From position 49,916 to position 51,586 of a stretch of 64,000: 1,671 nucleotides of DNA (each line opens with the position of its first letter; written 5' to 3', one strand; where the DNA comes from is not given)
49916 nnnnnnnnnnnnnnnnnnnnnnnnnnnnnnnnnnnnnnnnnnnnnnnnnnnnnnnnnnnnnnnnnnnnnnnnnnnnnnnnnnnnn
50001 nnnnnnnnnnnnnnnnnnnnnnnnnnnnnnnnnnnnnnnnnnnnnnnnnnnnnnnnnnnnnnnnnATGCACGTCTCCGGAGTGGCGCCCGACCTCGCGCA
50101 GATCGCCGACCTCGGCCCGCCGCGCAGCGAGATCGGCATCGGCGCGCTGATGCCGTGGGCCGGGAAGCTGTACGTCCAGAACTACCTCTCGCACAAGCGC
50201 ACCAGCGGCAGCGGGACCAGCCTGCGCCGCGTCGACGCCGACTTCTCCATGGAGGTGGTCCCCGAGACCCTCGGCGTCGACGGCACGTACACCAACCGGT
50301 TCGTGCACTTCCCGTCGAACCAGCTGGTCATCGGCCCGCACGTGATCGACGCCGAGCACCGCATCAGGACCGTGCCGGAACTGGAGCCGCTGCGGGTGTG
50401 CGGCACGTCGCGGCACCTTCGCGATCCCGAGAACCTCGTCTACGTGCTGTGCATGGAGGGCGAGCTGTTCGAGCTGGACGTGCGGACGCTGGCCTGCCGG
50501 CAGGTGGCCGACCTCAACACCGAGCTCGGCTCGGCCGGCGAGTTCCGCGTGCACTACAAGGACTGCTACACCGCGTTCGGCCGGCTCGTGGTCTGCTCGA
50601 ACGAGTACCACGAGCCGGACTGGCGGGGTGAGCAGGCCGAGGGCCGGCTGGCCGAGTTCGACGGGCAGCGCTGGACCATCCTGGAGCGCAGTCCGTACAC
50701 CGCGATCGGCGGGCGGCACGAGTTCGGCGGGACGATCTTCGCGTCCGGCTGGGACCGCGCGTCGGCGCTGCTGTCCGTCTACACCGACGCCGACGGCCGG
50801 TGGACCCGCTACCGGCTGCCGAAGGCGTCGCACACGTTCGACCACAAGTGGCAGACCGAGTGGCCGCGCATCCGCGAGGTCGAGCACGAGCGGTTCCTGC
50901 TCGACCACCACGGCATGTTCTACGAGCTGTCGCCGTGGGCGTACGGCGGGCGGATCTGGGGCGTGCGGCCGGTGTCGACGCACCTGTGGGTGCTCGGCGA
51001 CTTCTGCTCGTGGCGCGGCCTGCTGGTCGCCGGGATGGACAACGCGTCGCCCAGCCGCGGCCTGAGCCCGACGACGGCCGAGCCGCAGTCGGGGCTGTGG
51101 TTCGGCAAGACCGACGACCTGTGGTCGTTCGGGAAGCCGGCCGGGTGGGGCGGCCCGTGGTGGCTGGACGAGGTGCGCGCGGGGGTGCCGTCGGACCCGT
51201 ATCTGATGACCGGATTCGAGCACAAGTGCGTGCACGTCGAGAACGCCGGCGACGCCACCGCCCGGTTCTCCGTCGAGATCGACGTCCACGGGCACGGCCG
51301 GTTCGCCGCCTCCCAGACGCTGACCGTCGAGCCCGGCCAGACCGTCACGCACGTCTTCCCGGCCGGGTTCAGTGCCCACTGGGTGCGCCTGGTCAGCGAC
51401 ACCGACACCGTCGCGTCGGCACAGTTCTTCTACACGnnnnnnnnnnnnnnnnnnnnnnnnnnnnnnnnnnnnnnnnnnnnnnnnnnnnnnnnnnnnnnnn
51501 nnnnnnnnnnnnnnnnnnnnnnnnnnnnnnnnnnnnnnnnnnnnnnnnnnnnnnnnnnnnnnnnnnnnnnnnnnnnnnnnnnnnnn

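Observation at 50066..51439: Orphan 457-aa cytoplasmic protein translationally coupled inside the glycoside-hydrolase operon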

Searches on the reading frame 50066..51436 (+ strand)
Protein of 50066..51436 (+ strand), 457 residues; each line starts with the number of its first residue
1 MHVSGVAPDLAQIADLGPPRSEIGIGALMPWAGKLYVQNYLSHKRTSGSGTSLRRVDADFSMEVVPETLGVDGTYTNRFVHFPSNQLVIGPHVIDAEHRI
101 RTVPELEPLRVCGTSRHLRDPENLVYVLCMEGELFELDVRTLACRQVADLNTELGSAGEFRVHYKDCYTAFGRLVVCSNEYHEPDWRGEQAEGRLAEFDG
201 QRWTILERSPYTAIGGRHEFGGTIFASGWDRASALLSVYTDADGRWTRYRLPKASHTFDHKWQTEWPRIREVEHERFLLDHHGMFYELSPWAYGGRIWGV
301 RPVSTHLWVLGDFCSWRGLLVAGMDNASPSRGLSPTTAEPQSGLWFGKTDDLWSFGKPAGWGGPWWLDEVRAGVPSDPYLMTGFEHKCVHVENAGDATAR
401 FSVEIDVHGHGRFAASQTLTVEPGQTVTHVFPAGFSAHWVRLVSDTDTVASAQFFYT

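Call 4: search_protein_families(library=pfam, proteins=[window:50066-51436:+], max_evalue=1)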
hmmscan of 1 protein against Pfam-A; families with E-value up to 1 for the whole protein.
window:50066-51436:+ (457 aa): 1 family
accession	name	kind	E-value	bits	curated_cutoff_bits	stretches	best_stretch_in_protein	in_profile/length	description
PF05506.17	PLipase_C_C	-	0.00025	22.3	24.4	1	389-441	16-64/80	Bacterial phospholipase C, C-terminal domain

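Call 5: search_protein_families(library=ncbifam, proteins=[window:50066-51436:+], max_evalue=1)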
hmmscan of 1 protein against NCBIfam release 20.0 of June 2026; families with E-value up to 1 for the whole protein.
window:50066-51436:+ (457 aa): 1 family
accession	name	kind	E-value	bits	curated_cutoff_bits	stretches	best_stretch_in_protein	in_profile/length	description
NF053506.1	Fsx1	equivalog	0.0097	14.3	650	1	389-436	348-397/610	fusexin 1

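Call 6: search_solved_structures(query=window:50066-51436:+, max_evalue=10, show_alignments=2)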
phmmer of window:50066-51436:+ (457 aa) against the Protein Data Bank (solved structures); distinct sequences matched with E-value up to 10: 10.
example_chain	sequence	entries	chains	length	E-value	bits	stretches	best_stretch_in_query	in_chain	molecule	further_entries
9f9p_C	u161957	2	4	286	0.06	15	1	200-251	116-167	Proteasome subunit alpha type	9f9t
9h5f_A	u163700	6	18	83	0.14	13.8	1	234-283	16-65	Isoform M1 of Microphthalmia-associated transcription factor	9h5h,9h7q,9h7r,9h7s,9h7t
4ath_A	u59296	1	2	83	0.37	12.4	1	234-283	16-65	MICROPHTHALMIA-ASSOCIATED TRANSCRIPTION FACTOR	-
7p98_A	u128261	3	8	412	0.55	11.8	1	273-383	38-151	Short-chain acyl-CoA dehydrogenase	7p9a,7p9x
7d8r_A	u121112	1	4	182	0.75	11.4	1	235-283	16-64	Microphthalmia-associated transcription factor,Methionyl-tRNA synthetase beta subunit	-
4ati_A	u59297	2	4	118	0.84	11.2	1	234-283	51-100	MICROPHTHALMIA-ASSOCIATED TRANSCRIPTION FACTOR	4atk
6g1l_A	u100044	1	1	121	0.89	11.2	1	234-283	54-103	Microphthalmia-associated transcription factor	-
2a0k_A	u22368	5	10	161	1.1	10.9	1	116-172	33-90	Nucleoside 2-deoxyribosyltransferase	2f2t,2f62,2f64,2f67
7d8s_A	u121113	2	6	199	1.3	10.6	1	235-282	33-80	Microphthalmia-associated transcription factor,Methionyl-tRNA synthetase beta subunit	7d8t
2fic_A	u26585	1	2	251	2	10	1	163-204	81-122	Myc box-dependent-interacting protein 1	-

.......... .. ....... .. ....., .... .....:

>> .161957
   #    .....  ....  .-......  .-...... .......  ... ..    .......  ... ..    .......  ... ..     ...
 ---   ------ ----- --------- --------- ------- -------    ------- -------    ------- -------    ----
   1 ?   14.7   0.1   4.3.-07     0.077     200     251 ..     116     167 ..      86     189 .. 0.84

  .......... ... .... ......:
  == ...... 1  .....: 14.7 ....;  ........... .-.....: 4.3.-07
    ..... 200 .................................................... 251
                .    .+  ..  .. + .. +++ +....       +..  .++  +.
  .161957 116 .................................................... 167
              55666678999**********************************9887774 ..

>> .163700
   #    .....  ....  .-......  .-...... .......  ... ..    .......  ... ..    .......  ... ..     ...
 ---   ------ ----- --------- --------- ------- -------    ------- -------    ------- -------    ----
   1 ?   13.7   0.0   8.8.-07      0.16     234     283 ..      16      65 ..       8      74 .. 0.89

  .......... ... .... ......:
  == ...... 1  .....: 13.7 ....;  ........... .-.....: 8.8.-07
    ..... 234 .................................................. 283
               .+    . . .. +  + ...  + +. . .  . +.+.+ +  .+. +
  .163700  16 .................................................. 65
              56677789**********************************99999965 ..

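Call 8: find_homologous_proteins(query=window:50066-51436:+)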
Query window:50066-51436:+ (457 aa): 2936 proteins with E <= 0.001 among 8000 candidates; the best 120 are listed.
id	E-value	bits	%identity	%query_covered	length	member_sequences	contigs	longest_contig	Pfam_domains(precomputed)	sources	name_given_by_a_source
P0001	0.0e+0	1092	100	100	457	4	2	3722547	-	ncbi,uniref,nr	ncbi:hypothetical protein [Jiangella alba]|uniref:Uncharacterized protein n=1 Tax=Jiangella alba Tax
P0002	5.7e-298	1006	90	100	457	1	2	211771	-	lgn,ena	-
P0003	2.2e-297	1004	90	100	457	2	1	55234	-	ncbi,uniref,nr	ncbi:hypothetical protein [Jiangella endophytica]|uniref:hypothetical protein n=1 Tax=Jiangella endo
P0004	8.4e-285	963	86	100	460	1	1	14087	-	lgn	-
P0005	8.3e-274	927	82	100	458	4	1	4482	-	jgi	jgi:hypothetical protein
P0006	1.7e-271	919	83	100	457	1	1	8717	-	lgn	-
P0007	5.7e-269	911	81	100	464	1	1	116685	-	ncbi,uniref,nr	ncbi:hypothetical protein [Occultella gossypii]|uniref:Uncharacterized protein n=1 Tax=Occultella go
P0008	9.5e-269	910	82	100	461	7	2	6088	-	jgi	jgi:hypothetical protein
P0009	9.0e-267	903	80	100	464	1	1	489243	-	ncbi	-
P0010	1.9e-266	902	80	100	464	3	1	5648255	-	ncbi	-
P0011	2.8e-266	902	81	100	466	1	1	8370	-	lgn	-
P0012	9.4e-263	890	80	100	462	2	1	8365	-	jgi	jgi:hypothetical protein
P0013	2.6e-262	889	79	100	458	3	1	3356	-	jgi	jgi:hypothetical protein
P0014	5.7e-258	874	78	100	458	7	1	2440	-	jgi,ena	-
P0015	8.1e-258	874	78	100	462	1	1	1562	-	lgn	-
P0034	1.9e-248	843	75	100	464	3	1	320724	-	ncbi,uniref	ncbi:hypothetical protein ACFYOG_21325 [Streptomyces sp. NPDC007818]|uniref:hypothetical protein n=1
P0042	7.7e-246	834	74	100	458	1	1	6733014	-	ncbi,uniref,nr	ncbi:hypothetical protein [Microlunatus soli]|uniref:Uncharacterized protein n=1 Tax=Microlunatus so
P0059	1.8e-239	813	74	100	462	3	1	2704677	-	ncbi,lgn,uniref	ncbi:hypothetical protein [Agromyces sp. SYSU T00194]|uniref:hypothetical protein n=1 Tax=Agromyces 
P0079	2.0e-233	793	71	99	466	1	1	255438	-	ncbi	ncbi:MAG: hypothetical protein AAF823_00950 [Planctomycetota bacterium]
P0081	7.5e-233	792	70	99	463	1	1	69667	-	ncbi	ncbi:MAG: hypothetical protein ACYC26_00990 [Phycisphaerales bacterium]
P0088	1.1e-231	788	72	100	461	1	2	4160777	-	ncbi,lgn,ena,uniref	ncbi:hypothetical protein ACTXKN_05700 [Brachybacterium alimentarium]|uniref:hypothetical protein n=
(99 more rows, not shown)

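Call 13: find_encoding_contigs(protein=P0081, flank=10000, max_places=3)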
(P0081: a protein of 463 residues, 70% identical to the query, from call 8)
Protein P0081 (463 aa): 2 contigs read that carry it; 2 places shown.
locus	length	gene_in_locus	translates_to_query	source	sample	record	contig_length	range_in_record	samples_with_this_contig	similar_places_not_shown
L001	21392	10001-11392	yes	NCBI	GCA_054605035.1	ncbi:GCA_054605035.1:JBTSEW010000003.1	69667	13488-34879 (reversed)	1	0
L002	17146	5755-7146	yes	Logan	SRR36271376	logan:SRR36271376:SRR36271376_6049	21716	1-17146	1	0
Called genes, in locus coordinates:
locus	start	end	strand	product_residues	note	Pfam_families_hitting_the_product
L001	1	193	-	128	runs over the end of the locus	-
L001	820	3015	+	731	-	PF08487:VIT, PF00092:VWA, PF13519:VWA_2, PF13768:VWA_3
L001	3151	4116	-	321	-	PF01259:SAICAR_synt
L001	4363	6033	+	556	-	PF00331:Glyco_hydro_10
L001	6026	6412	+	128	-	PF14520:HHH_5 (faint), PF12836:HHH_3, PF00633:HHH (faint)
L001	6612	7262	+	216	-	PF00072:Response_reg (weak), PF08281:Sigma70_r4_2 (weak), PF00196:GerE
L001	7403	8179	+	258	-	PF13189:Cytidylate_kin2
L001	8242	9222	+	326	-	PF04041:Glyco_hydro_130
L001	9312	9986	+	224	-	PF09339:HTH_IclR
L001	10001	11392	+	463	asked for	-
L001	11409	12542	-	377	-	PF01408:GFO_IDH_MocA, PF03447:NAD_binding_3 (weak), PF22725:GFO_IDH_MocA_C3 (weak)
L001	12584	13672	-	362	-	PF01408:GFO_IDH_MocA, PF22725:GFO_IDH_MocA_C3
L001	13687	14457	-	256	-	PF01261:AP_endonuc_2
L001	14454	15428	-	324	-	PF02126:PTE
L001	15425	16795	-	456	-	PF00890:FAD_binding_2 (weak), PF01134:GIDA (weak), PF01266:DAO (weak), PF12831:FAD_oxidored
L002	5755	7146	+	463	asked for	-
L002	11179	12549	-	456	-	PF00890:FAD_binding_2 (weak), PF01134:GIDA (weak), PF01266:DAO (weak), PF12831:FAD_oxidored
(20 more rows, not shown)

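Call 14: find_encoding_contigs(protein=P0042, flank=10000, max_places=3)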
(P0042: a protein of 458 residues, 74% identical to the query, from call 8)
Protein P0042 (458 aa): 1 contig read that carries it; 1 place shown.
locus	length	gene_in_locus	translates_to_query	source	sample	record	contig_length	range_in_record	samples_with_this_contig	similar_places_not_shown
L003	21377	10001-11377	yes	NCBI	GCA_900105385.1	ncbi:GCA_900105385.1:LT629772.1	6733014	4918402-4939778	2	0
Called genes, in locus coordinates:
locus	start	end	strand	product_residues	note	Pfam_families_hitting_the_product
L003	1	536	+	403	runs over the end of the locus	PF04587:ADP_PFK_GK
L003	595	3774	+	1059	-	PF08455:SNF2_assoc, PF00176:SNF2-rel_dom, PF00271:Helicase_C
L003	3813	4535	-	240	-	PF26056:DUF8017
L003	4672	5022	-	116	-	PF18029:Glyoxalase_6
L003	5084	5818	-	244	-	PF00106:adh_short, PF08659:KR (weak), PF13561:adh_short_C2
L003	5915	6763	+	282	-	PF00126:HTH_1, PF03466:LysR_substrate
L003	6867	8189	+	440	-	PF01547:SBP_bac_1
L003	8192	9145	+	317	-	PF00528:BPD_transp_1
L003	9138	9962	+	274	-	PF00528:BPD_transp_1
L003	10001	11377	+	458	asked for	-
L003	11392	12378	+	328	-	PF01418:HTH_6, PF01380:SIS (weak)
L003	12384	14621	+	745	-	PF00890:FAD_binding_2 (weak), PF01134:GIDA (weak), PF01266:DAO (weak), PF12831:FAD_oxidored, PF13450:NAD_binding_8 (weak)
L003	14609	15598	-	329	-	PF01497:Peripla_BP_2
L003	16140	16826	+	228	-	PF03083:MtN3_slv (faint)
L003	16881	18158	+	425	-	PF00171:Aldedh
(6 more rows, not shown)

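Call 15: find_encoding_contigs(protein=P0034, flank=10000, max_places=3)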
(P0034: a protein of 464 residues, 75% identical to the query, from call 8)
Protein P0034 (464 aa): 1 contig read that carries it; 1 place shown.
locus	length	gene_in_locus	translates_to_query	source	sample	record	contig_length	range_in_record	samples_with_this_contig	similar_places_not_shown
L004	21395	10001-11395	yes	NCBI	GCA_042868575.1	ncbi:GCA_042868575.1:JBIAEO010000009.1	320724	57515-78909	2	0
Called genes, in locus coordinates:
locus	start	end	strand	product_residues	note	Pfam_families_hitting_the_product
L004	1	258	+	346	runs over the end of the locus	PF00356:LacI, PF00532:Peripla_BP_1, PF13377:Peripla_BP_3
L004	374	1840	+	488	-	PF00171:Aldedh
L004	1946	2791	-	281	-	PF01557:FAA_hydrolase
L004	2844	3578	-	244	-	PF00106:adh_short, PF13561:adh_short_C2, PF08659:KR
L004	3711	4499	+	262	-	PF01614:IclR_C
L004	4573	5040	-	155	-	PF06912:DUF1275 (weak)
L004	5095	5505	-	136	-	PF01475:FUR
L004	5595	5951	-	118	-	PF13564:DoxX_2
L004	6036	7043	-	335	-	-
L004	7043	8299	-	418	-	PF07690:MFS_1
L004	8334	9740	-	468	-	PF00149:Metallophos, PF00652:Ricin_B_lectin, PF14200:RicinB_lectin_2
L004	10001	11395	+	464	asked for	-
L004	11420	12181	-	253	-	PF09339:HTH_IclR (weak)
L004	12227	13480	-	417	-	PF01408:GFO_IDH_MocA, PF02894:GFO_IDH_MocA_C, PF22725:GFO_IDH_MocA_C3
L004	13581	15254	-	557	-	PF00496:SBP_bac_5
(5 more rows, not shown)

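Call 17: find_encoding_contigs(protein=P0079, flank=10000, max_places=2)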
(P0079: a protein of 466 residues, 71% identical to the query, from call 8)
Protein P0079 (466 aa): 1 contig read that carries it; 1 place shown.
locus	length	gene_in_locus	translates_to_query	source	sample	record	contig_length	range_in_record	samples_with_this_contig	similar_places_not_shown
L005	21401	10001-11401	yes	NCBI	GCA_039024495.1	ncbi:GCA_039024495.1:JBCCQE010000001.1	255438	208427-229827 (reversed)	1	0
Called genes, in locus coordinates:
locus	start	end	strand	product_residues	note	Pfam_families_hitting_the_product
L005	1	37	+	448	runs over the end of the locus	PF00884:Sulfatase, PF16347:SGSH_C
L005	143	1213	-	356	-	PF13565:HTH_32 (weak), PF13683:rve_3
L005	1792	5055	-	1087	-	PF02811:PHP, PF07733:DNA_pol3_alpha, PF17657:DNA_pol3_finger, PF14579:HHH_6, PF01336:tRNA_anti-codon (weak)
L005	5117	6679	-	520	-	PF00817:IMS (weak), PF11799:IMS_C (weak)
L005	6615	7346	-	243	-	-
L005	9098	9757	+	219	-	PF09339:HTH_IclR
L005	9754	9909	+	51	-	-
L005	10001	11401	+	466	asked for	-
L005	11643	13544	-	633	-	PF00890:FAD_binding_2 (weak), PF01266:DAO (weak), PF12831:FAD_oxidored, PF13450:NAD_binding_8 (weak)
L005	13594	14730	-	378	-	PF01757:Acyl_transf_3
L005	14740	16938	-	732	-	-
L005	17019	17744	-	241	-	PF07963:N_methyl, PF07596:SBP_bac_10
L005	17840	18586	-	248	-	PF24517:CBM96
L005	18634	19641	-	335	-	PF00356:LacI, PF00532:Peripla_BP_1, PF13377:Peripla_BP_3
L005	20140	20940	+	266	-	PF13385:Laminin_G_3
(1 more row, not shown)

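Call 18: find_encoding_contigs(protein=P0088, flank=10000, max_places=2)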
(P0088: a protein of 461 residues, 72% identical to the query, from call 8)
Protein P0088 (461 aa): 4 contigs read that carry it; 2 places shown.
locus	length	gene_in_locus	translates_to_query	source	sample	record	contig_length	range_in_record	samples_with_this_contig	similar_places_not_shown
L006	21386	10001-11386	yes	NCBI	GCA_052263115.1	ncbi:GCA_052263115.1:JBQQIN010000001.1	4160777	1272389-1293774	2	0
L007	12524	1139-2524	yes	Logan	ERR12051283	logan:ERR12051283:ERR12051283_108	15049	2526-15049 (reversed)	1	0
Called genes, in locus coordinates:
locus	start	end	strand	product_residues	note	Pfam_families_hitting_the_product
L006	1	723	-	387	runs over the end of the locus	PF01527:HTH_Tnp_1, PF00665:rve, PF13683:rve_3 (weak)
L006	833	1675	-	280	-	-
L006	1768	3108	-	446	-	PF10117:McrBC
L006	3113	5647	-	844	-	PF28530:DUF8426, PF14338:Mrr_N, PF20720:nSTAND3 (faint), PF00004:AAA, PF07726:AAA_3 (faint), PF07728:AAA_5, PF28529:McrB_lid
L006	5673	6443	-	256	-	-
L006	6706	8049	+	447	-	PF01547:SBP_bac_1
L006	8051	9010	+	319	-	PF00528:BPD_transp_1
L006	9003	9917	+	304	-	PF00528:BPD_transp_1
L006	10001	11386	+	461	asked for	-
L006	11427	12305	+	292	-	PF01418:HTH_6, PF01380:SIS (weak)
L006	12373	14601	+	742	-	PF00890:FAD_binding_2 (faint), PF12831:FAD_oxidored, PF13450:NAD_binding_8 (weak)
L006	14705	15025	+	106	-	PF12643:MazG-like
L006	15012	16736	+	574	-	PF01541:GIY-YIG (weak), PF04851:ResIII (faint), PF09848:SLFN-g3_helicase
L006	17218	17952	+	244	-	PF04471:Mrr_cat, PF22722:NA-iREase1 (faint)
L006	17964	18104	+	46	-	-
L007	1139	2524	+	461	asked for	-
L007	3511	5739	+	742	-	PF00890:FAD_binding_2 (faint), PF12831:FAD_oxidored, PF13450:NAD_binding_8 (weak)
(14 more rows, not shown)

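Call 19: find_encoding_contigs(protein=P0059, flank=10000, max_places=2)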
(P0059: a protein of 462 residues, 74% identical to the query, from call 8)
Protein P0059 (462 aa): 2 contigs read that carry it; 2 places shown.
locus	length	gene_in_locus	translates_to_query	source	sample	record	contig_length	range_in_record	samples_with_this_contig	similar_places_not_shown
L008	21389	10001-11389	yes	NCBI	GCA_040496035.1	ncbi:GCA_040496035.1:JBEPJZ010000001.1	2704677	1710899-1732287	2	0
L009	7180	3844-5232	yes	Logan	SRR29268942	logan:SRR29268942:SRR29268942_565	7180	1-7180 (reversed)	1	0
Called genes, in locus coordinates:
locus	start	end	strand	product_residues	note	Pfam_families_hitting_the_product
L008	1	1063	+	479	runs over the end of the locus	PF01425:Amidase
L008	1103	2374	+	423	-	PF00999:Na_H_Exchanger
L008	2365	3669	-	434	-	PF13795:HupE_UreJ_2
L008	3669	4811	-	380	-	PF12006:DUF3500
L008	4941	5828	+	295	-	PF00248:Aldo_ket_red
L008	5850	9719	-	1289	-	PF08124:Lyase_8_N, PF02278:Lyase_8, PF02884:Lyase_8_C, PF00041:fn3 (weak), PF25275:Golvesin_C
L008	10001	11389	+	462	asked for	-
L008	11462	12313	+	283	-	PF01418:HTH_6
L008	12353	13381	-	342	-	-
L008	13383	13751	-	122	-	PF12840:HTH_20, PF01022:HTH_5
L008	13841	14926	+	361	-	PF12679:ABC2_membrane_2, PF12698:ABC2_membrane_3, PF01061:ABC2_membrane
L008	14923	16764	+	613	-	PF00005:ABC_tran, PF03193:RsgA_GTPase (faint), PF13476:AAA_23 (faint), PF13555:AAA_29 (faint), PF13604:AAA_30 (faint), PF00005:ABC_tran, PF13304:AAA_21 (weak)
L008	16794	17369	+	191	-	PF00583:Acetyltransf_1, PF13508:Acetyltransf_7 (weak), PF13673:Acetyltransf_10 (weak)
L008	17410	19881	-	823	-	PF22666:Glyco_hydro_2_N2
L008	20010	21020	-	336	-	PF00356:LacI, PF00532:Peripla_BP_1, PF13407:Peripla_BP_4, PF13377:Peripla_BP_3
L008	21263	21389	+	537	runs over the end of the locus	PF12831:FAD_oxidored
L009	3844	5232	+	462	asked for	-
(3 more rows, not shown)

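Call 24: find_related_loci(query=A1, collection=genome_contigs, flank=10000)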
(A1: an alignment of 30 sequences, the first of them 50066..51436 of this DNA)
Query A1 (457 aa) in genome_contigs; peptide patterns used: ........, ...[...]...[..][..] (x = any residue, [..] = any of these).
414 stretches matched a pattern; 354 encode a relative of the query (tblastn E <= 1e-3); the best 80 are kept; 80 distinct loci.
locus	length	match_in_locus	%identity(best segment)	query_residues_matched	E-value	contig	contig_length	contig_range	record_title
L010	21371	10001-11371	96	1-457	0e+0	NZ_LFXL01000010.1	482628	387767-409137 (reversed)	Jiangella muralis strain DSM 45357 Scaffold4_1, whole genome shotgun sequence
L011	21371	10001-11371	90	1-457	0e+0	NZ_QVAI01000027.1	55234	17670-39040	Jiangella endophytica strain KE2-3 27, whole genome shotgun sequence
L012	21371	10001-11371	88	1-457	0e+0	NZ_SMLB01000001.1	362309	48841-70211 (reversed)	Jiangella aurantiaca strain 8K307 NODE_1_length_362309_cov_55.6574, whole genome shotgun sequence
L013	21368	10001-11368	81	2-457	0e+0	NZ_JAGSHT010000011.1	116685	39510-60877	Occultella gossypii strain N2-46 Scaffold5_1, whole genome shotgun sequence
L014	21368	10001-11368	80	2-457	0e+0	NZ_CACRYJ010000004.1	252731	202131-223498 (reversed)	Occultella aeris strain CIP 111667, whole genome shotgun sequence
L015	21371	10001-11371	79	1-457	0e+0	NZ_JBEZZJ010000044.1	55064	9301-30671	Micromonospora sp. NPDC023966 NPDC023966_112_D6.ctg-0044, whole genome shotgun sequence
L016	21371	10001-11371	79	2-457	0e+0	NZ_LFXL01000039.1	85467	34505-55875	Jiangella muralis strain DSM 45357 Scaffold22_1, whole genome shotgun sequence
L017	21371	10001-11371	79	1-457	0e+0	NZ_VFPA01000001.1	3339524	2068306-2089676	Pseudonocardia kunmingensis strain DSM 45301 Ga0264272_101, whole genome shotgun sequence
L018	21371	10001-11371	77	1-457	0e+0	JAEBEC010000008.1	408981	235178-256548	UNVERIFIED_CONTAM: Kribbella sp. cmx-5-2 cmx-5-2_NODE_8_length_408981_cov_24.349726, whole genome shotgun sequence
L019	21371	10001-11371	78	1-457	0e+0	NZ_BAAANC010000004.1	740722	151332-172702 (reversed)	Kribbella lupini strain JCM 14303 sequence04, whole genome shotgun sequence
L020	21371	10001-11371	78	1-457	0e+0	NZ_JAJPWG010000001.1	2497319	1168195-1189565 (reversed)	Kribbella sp. C-35 C-35_NODE_1_length_2497319_cov_34.886811, whole genome shotgun sequence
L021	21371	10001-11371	78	1-457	0e+0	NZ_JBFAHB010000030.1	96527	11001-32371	Kribbella sp. NPDC050820 NPDC050820_65_F6.ctg-0030, whole genome shotgun sequence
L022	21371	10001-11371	78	1-457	0e+0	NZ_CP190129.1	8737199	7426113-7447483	Kribbella sp. GL6 chromosome, complete genome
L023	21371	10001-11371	77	1-457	0e+0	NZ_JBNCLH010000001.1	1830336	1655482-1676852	Kribbella sp. DT2 NODE_1_length_1830336_cov_29.939234, whole genome shotgun sequence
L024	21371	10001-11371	77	1-457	0e+0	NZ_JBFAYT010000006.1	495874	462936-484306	Kribbella sp. NPDC051770 NPDC051770_97_B1.ctg-0006, whole genome shotgun sequence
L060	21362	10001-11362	73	4-457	0e+0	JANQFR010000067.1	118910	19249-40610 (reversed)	MAG: Phycisphaeraceae bacterium isolate PL23b_bin.10 k99_1294565, whole genome shotgun sequence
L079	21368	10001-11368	70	4-457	0e+0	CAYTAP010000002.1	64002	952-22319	MAG TPA_asm: uncultured Tepidisphaeraceae bacterium isolate SRP263991_co5_118 genome assembly, contig: NODE_1026_length_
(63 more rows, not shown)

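Call 25: predict_structure(alignment_id=A1)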
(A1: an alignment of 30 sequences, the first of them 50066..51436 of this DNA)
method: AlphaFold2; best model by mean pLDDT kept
length: 457 residues; sequences in the alignment: 30
mean_pLDDT: 78.3   pTM: 0.82
mean pLDDT of the five models: 78.3, 72.4, 66.5, 65.3, 64.7
residues with pLDDT >= 90: 162; 70-90: 164; 50-70: 81; < 50: 50
segments of 3 or more residues with pLDDT < 50: 1-21, 255-264, 328-341, 354-357
pLDDT, mean of each block of 10 residues (from residue 1): 33 36 71 85 56 80 80 73 93 93 89 92 95 95 97 87 89 91 62 90 92 81 85 85 87 54 60 75 70 67 61 81 61 43 63 51 85 92 81 97 89 92 96 86 96 81
secondary structure, 60 per line:
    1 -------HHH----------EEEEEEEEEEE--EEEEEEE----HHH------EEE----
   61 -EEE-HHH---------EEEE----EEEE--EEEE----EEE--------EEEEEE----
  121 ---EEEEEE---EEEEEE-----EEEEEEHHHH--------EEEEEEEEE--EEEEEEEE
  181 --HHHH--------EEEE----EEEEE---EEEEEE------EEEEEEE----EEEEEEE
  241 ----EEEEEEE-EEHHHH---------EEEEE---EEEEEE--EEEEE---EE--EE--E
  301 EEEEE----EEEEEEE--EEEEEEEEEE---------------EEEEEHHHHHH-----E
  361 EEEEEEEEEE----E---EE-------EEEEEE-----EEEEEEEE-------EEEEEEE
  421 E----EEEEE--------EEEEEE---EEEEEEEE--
elements in order: E21-31 E34-40 E54-56 E62-64 E78-81 E86-89 E92-95 E100-102 E111-116 E124-129 E133-138 E144-149 H150-153 E162-170 E173-180 H183-186 E195-198 E203-207 E211-216 E223-229 E234-240 E245-251 H255-258 E268-272 E276-281 E284-288 E300-305 E310-316 E319-328 E344-348 H349-354 E360-370 E388-393 E399-406 E414-421 E426-430 E439-444 E448-455
